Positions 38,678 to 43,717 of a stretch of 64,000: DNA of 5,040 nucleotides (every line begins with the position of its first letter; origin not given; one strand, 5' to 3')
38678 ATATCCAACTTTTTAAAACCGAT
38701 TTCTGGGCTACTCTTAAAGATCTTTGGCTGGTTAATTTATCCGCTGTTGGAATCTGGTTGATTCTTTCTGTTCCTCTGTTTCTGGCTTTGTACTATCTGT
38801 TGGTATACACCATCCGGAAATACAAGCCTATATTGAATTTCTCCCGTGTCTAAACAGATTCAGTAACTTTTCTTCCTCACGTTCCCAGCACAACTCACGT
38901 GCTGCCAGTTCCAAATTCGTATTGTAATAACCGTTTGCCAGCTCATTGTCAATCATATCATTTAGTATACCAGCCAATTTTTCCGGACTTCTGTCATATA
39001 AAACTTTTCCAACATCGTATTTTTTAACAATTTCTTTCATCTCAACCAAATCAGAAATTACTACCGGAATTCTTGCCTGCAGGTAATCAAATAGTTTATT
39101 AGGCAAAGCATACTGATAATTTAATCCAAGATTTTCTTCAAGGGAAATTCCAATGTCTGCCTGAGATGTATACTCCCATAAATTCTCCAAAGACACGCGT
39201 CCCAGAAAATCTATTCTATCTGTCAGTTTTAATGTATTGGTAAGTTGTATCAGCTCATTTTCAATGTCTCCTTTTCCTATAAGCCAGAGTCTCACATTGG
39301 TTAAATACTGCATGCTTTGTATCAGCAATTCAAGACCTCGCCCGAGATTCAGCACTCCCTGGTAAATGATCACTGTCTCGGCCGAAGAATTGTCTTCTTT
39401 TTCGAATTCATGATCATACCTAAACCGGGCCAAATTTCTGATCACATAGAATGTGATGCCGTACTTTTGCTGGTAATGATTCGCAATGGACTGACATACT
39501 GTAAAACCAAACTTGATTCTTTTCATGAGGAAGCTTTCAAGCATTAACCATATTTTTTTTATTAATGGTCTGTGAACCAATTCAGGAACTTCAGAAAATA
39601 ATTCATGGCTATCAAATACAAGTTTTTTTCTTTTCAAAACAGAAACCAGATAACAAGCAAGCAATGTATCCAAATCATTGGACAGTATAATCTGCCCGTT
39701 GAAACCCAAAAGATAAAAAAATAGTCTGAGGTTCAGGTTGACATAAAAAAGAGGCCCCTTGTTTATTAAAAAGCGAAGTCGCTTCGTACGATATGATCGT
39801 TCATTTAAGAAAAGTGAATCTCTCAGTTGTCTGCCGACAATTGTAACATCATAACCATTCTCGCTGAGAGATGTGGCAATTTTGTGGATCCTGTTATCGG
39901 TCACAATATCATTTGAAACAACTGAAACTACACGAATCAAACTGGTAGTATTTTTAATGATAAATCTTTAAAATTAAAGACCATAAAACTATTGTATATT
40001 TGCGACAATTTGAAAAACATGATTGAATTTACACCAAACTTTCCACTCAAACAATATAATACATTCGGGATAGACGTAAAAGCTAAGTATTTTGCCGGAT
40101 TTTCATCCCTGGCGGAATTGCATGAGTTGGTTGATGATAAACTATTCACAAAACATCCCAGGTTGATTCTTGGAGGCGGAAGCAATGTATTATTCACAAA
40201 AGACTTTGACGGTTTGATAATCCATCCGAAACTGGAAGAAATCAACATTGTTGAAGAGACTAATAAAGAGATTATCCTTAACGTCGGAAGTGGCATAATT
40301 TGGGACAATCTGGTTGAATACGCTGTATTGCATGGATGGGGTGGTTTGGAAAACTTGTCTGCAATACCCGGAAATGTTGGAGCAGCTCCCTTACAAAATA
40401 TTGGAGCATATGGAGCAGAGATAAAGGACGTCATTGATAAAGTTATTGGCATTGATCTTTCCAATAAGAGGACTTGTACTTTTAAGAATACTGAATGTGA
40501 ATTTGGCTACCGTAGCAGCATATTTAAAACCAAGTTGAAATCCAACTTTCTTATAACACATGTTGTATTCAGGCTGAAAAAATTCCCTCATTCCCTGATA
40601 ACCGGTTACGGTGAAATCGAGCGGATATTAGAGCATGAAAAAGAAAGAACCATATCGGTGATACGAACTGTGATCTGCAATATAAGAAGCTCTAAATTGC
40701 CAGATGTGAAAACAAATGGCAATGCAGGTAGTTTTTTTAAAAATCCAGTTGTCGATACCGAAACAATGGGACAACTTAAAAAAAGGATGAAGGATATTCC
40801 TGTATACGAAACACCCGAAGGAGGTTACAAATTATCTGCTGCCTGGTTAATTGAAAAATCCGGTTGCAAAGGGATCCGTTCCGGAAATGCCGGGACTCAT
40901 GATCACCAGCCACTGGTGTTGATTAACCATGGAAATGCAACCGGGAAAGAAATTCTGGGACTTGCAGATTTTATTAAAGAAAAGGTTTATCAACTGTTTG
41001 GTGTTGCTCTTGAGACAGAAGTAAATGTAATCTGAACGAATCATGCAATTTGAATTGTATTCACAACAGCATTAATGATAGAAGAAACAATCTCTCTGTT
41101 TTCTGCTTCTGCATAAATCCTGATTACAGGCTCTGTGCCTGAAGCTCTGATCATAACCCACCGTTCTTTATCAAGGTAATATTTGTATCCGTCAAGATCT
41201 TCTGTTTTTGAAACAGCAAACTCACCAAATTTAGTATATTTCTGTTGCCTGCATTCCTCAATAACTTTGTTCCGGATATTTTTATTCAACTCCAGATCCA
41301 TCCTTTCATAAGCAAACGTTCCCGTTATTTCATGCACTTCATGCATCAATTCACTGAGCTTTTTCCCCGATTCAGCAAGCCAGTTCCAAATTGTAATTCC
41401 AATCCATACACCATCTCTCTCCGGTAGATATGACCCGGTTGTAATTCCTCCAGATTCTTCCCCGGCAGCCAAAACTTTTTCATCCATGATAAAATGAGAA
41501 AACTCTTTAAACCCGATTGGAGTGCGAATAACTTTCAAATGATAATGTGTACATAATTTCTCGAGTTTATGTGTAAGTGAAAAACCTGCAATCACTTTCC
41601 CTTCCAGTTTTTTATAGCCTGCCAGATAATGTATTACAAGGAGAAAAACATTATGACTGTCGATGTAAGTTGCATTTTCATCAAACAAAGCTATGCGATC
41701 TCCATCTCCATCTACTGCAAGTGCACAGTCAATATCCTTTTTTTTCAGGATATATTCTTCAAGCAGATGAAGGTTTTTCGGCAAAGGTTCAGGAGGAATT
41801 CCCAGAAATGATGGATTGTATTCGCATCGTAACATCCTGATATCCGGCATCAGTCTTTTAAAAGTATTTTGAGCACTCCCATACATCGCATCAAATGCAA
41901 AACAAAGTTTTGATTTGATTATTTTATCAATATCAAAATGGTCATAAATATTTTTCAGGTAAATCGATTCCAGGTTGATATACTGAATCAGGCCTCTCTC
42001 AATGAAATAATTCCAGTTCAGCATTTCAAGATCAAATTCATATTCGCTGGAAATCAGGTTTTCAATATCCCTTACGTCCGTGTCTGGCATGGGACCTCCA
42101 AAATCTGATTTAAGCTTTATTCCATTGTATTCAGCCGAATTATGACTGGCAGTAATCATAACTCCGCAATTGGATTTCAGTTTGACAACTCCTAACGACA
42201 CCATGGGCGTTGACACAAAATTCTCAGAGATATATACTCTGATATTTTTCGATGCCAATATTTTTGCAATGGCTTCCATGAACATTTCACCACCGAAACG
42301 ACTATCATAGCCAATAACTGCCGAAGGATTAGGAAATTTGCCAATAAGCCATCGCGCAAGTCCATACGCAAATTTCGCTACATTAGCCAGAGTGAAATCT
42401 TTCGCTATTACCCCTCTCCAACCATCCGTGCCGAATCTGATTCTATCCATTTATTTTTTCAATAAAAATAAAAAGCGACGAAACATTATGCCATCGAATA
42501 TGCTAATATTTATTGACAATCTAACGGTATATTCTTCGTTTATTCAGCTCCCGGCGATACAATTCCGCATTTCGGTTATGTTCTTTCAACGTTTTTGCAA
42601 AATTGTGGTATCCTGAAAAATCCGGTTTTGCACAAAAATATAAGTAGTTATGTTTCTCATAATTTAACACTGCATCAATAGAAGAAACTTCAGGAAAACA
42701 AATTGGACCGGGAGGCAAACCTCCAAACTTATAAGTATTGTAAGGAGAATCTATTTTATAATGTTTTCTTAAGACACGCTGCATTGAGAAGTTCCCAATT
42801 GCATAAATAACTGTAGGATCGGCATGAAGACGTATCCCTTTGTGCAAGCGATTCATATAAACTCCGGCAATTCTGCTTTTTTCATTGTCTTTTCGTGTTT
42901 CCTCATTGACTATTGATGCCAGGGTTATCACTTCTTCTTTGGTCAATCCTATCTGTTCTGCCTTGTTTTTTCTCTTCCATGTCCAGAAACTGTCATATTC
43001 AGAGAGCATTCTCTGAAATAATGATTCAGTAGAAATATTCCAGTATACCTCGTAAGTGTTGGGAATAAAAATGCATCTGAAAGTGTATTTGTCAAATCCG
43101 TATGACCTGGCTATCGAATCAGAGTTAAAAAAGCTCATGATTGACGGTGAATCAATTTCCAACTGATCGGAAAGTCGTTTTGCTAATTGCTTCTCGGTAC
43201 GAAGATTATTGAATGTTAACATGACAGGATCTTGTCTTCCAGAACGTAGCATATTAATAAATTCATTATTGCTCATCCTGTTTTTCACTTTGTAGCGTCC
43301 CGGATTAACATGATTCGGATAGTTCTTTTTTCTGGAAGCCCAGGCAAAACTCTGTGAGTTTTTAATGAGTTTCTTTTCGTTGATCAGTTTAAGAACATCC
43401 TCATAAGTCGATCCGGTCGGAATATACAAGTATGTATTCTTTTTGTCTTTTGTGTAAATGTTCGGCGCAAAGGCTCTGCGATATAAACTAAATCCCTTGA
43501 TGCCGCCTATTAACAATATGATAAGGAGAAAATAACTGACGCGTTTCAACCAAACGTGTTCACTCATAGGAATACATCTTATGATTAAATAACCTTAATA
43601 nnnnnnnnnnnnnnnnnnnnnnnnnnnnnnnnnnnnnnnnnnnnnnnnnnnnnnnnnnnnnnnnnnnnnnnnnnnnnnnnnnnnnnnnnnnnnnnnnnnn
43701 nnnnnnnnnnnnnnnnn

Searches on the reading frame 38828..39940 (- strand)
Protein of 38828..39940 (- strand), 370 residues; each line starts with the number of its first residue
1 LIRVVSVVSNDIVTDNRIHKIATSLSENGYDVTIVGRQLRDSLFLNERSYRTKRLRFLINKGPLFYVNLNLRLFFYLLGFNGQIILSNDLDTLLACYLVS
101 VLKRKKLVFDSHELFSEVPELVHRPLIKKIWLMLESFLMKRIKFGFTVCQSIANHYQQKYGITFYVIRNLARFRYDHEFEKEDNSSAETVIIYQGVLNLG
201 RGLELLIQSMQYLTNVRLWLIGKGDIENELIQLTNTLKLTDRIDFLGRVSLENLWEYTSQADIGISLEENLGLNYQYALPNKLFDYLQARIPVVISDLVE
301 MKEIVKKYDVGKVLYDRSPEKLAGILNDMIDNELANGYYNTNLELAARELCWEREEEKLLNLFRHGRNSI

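Call 34: search_protein_families(library=pfam, proteins=[window:38828-39940:-], max_evalue=0.00001)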
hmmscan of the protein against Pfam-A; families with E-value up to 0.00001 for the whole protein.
window:38828-39940:- (370 aa): 3 families
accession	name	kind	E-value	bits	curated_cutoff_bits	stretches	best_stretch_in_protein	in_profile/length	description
PF00534.26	Glycos_transf_1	-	8.7e-16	58.4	26.4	1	178-333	5-159/172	Glycosyl transferases group 1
PF13692.12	Glyco_trans_1_4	-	2e-14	54.5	27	1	189-332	2-142/142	Glycosyl transferases group 1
PF13439.12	Glyco_transf_4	-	4.2e-10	40.4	28.5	1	17-169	7-164/170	Glycosyltransferase Family 4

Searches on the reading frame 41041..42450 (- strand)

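Call 34: search_protein_families(library=pfam, proteins=[window:41041-42450:-], max_evalue=0.00001)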
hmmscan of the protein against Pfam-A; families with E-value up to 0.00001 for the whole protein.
window:41041-42450:- (469 aa): 4 families
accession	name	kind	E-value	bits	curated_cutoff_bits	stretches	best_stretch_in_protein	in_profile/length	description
PF02878.22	PGM_PMM_I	-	3.1e-37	127.8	22.5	1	4-137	2-135/138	Phosphoglucomutase/phosphomannomutase, alpha/beta/alpha domain I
PF02880.22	PGM_PMM_III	-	1.2e-18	67.8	20.7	1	265-372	2-111/115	Phosphoglucomutase/phosphomannomutase, alpha/beta/alpha domain III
PF02879.22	PGM_PMM_II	-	2.1e-14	54.4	29.3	1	164-259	3-102/103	Phosphoglucomutase/phosphomannomutase, alpha/beta/alpha domain II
PF00408.26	PGM_PMM_IV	-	3.3e-09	37.1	23.1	1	418-463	22-66/68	Phosphoglucomutase/phosphomannomutase, C-terminal domain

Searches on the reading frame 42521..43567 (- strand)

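Call 34: search_protein_families(library=pfam, proteins=[window:42521-43567:-], max_evalue=0.00001)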
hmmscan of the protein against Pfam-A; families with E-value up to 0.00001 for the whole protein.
window:42521-43567:- (348 aa): 1 family
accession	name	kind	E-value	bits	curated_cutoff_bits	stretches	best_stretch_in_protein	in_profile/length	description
PF02618.21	YceG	-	2.2e-86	290.2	32.4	1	47-335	1-274/275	YceG-like family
